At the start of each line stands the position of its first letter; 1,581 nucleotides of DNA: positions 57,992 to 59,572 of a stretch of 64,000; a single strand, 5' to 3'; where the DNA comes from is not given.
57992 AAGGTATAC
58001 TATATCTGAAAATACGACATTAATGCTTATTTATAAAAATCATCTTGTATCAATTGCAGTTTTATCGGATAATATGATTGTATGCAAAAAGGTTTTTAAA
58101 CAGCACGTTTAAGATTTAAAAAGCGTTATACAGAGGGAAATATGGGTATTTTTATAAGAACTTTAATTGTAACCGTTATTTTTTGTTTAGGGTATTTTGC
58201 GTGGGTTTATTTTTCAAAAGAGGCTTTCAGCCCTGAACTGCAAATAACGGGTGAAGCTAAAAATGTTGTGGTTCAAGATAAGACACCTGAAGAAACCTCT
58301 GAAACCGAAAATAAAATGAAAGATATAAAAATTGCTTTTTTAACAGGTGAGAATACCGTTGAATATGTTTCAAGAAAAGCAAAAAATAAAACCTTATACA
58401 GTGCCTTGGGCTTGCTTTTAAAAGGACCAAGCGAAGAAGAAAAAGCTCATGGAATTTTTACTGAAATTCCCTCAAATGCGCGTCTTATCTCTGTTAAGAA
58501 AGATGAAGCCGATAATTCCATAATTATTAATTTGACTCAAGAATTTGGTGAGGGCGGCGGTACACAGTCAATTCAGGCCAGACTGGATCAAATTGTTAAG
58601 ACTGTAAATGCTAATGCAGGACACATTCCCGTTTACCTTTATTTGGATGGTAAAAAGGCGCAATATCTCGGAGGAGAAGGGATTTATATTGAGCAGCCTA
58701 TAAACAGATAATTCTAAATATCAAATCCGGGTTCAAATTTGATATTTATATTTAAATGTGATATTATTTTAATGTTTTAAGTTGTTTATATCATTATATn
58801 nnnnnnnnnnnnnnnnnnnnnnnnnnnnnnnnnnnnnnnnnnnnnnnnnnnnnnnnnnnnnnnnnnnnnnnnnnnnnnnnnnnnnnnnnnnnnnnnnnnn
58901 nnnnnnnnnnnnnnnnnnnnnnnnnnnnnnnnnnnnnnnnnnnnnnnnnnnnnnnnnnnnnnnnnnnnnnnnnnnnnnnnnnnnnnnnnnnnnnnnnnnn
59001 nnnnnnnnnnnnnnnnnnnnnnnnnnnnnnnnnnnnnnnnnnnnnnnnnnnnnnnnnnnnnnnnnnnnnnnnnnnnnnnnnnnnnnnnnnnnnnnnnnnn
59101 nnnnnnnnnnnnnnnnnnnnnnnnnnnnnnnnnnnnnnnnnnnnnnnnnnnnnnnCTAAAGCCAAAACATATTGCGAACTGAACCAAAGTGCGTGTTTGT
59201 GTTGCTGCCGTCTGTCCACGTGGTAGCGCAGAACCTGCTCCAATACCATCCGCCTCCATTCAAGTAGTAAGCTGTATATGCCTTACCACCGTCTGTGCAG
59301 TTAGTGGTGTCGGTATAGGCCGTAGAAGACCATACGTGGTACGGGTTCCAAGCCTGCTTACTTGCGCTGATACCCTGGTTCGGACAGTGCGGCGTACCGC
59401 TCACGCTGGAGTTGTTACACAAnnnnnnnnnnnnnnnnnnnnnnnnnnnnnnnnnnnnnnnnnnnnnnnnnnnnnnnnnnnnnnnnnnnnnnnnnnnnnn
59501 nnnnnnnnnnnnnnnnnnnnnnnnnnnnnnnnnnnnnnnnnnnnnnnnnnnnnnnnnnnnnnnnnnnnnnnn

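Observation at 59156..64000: Expression site plus inverted array of eight start-less cassettes for the C-terminus of a pilin-like lectin-domain protein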

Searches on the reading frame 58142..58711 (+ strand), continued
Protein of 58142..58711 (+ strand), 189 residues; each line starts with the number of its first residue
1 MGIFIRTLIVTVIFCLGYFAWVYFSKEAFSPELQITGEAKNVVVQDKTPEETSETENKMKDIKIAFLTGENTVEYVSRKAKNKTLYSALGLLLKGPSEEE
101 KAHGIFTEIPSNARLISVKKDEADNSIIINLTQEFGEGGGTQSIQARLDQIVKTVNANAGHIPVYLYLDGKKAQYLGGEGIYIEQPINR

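Call 89: fold_search(model_id=the predicted structure, library=viral)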
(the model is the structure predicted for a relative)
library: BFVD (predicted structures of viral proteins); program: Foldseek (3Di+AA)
matches with E <= 10: 235; with E <= 0.001: 18
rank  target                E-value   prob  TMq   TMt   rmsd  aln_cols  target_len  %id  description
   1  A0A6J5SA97            7.6e-09  1.00  0.13  0.14  43.9      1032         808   14  Glycine-rich domain-containing protein [uncultured Caudovirales phage]
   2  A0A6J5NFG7            1.6e-05  0.93  0.11  0.14  26.9       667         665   18  Uncharacterized protein [uncultured Caudovirales phage]
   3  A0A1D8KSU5            1.9e-05  0.33  0.10  0.07  53.9      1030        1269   11  Phage tail collar domain-containing protein [Synechococcus phage S-WAM2]
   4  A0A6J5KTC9            1.9e-05  1.00  0.15  0.44   6.0       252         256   20  Glycine-rich domain-containing protein [uncultured Caudovirales phage]
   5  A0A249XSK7            6.6e-05  1.00  0.16  0.27  29.0       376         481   18  Minor tail protein [Mycobacterium phage Phabba]
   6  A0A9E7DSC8            1.6e-04  1.00  0.15  0.39   6.2       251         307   22  (no name in the UniProt tables at hand)
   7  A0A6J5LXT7            1.8e-04  1.00  0.15  0.56   5.9       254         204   19  Glycine-rich domain-containing protein [uncultured Caudovirales phage]
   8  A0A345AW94            1.8e-04  1.00  0.14  0.28  13.1       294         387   18  Glycine-rich domain-containing protein [Cyanophage S-TIM4]
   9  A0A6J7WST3            2.6e-04  1.00  0.15  0.42   6.8       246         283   20  Glycine-rich domain-containing protein [uncultured Caudovirales phage]
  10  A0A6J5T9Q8            2.7e-04  1.00  0.13  0.30   7.1       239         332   16  Glycine-rich domain-containing protein [uncultured Caudovirales phage]
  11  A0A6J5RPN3            3.3e-04  1.00  0.15  0.28  15.3       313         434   18  Uncharacterized protein [uncultured Caudovirales phage]
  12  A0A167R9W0            3.6e-04  1.00  0.14  0.19  15.0       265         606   20  Collagen-like protein [Powai lake megavirus]
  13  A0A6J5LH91            5.2e-04  1.00  0.14  0.39   6.6       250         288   20  Glycine-rich domain-containing protein [uncultured Caudovirales phage]
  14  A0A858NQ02            6.0e-04  1.00  0.14  0.18   7.4       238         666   16  Putative tail fiber protein [Xanthomonas phage FoX6]
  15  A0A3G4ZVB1            6.3e-04  1.00  0.16  0.47   7.3       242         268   17  Glycine-rich domain-containing protein (Fragment) [Edafosvirus sp.]
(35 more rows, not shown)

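Call 90: search_protein_families(library=pfam, alignment_id=A4, max_evalue=0.001)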
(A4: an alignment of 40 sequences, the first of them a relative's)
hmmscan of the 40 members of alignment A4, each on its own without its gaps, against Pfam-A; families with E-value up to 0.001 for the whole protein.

A. member 1, P0001 (854 aa): 2 families
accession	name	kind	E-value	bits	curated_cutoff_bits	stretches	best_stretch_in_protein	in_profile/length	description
PF07963.17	N_methyl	-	4e-05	23.4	21.2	1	20-44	2-26/27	Prokaryotic N-terminal methylation motif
PF21722.4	Gly_rich_2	-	0.00029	21.3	24.3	1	595-848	24-225/226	Glycine-rich domain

B. families by the number of members that match (of 40 scanned): 3 families
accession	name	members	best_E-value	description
PF21722.4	Gly_rich_2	22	3.3e-11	Glycine-rich domain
PF07963.17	N_methyl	20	3.8e-06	Prokaryotic N-terminal methylation motif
PF07603.17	Lcl_C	6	7.1e-06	Lcl C-terminal domain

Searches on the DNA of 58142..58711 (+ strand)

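Call 48: search_rna_families(source=L004, start=5800, end=21600, threshold=evalue, max_evalue=1)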
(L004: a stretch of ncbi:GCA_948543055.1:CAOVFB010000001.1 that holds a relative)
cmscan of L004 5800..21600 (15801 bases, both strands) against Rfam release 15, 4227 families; matches with E-value up to 1: 5.
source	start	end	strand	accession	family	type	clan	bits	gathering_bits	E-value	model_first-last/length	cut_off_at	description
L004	21403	21490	-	RF00005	tRNA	Gene; tRNA;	CL00001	48.4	29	6.7e-08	1-71/71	no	tRNA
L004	21406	21453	+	RF04351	Plastid-psbl-rps4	Cis-reg;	-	35.8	68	0.00019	1-53/53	no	Plastid-psbl-rps4 3UTR RNA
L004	21384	21499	-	RF02223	sX4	Gene; sRNA;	-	34.5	70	0.0004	1-167/167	no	Proteobacterial sRNA sX4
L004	10329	10376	+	RF04277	mir-1268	Gene; miRNA;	-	26.7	83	0.26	1-52/52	no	mir-1268 microRNA precursor family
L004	9091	9192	-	RF03028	RT-7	Gene; sRNA;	-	25.5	116.8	0.013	1-191/191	no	RT-7 RNA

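Call 49: search_rna_families(source=L004, start=6400, end=9800, threshold=evalue, max_evalue=10, show_alignments=3)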
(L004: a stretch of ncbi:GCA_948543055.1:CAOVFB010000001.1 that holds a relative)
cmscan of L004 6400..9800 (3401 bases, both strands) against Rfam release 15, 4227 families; matches with E-value up to 10: 5.
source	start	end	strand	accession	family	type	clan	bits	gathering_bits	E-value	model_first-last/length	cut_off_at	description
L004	9091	9192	-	RF03028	RT-7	Gene; sRNA;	-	25.5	116.8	0.0027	1-191/191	no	RT-7 RNA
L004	9034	9132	-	RF02618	SSRC34_2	Gene; sRNA;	-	21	48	3.5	1-125/125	no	Streptococcus sRNA 34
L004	7864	8005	-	RF02325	TtnuHACA18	Gene; snRNA; snoRNA; HACA-box;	-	20.4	100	8.7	1-130/130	no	Tetrahymena snoRNA TtnuHACA18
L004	7855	7931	-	RF01743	leu-phe_leader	Cis-reg; leader;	-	19.8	70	6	1-162/162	no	leu/phe leader RNA from Lactococcus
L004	8462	8504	-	RF00681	mir-198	Gene; miRNA;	-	18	70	6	1-62/62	no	mir-198 microRNA precursor family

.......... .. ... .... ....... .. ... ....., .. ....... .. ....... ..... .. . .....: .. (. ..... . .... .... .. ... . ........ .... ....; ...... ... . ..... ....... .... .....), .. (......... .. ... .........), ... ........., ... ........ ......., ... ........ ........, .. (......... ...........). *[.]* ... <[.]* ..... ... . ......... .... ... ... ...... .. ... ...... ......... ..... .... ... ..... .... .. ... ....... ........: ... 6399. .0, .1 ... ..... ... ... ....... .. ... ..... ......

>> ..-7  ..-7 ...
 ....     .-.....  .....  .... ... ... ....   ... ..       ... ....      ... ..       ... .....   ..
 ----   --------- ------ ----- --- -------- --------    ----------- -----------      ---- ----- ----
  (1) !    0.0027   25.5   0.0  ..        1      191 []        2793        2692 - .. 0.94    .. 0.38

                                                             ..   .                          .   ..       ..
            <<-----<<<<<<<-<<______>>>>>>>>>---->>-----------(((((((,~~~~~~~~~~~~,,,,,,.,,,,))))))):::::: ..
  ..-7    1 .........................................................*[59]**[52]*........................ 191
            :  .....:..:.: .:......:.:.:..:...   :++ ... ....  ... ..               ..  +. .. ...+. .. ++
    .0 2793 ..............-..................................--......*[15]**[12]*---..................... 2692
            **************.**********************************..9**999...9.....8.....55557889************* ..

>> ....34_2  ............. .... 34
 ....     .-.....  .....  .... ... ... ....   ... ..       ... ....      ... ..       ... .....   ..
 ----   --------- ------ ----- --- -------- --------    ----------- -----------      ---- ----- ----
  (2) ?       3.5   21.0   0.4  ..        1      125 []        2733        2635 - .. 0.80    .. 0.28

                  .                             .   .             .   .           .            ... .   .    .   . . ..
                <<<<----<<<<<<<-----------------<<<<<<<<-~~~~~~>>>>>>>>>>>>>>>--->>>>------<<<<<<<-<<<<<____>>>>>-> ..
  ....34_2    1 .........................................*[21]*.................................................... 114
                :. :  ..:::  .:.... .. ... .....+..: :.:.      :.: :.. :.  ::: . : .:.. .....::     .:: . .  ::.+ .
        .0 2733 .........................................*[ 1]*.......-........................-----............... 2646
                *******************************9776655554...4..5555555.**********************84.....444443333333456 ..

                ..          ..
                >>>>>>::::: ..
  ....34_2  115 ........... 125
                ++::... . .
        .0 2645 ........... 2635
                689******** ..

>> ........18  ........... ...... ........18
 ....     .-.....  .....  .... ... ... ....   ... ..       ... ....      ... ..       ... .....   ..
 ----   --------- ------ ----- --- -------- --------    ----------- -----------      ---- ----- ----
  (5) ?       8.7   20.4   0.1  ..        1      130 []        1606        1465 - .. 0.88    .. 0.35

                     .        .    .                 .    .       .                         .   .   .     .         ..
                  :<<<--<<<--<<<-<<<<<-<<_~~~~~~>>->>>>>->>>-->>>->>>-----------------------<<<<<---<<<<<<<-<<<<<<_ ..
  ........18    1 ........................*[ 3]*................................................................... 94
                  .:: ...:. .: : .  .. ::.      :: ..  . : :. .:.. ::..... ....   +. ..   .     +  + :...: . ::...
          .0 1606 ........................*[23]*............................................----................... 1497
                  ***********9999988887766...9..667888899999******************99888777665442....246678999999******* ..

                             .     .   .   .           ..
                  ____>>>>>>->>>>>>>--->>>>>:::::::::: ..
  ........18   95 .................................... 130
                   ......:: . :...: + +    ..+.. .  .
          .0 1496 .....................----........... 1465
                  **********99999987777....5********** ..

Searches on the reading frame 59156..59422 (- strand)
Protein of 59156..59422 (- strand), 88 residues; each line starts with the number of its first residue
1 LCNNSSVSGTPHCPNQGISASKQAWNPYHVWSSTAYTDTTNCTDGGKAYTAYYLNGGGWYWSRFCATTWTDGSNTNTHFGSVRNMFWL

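Call 8: search_protein_families(library=pfam, proteins=[window:59156-59422:-], max_evalue=1)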
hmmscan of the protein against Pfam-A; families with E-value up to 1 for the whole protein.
window:59156-59422:- (88 aa): 0 families
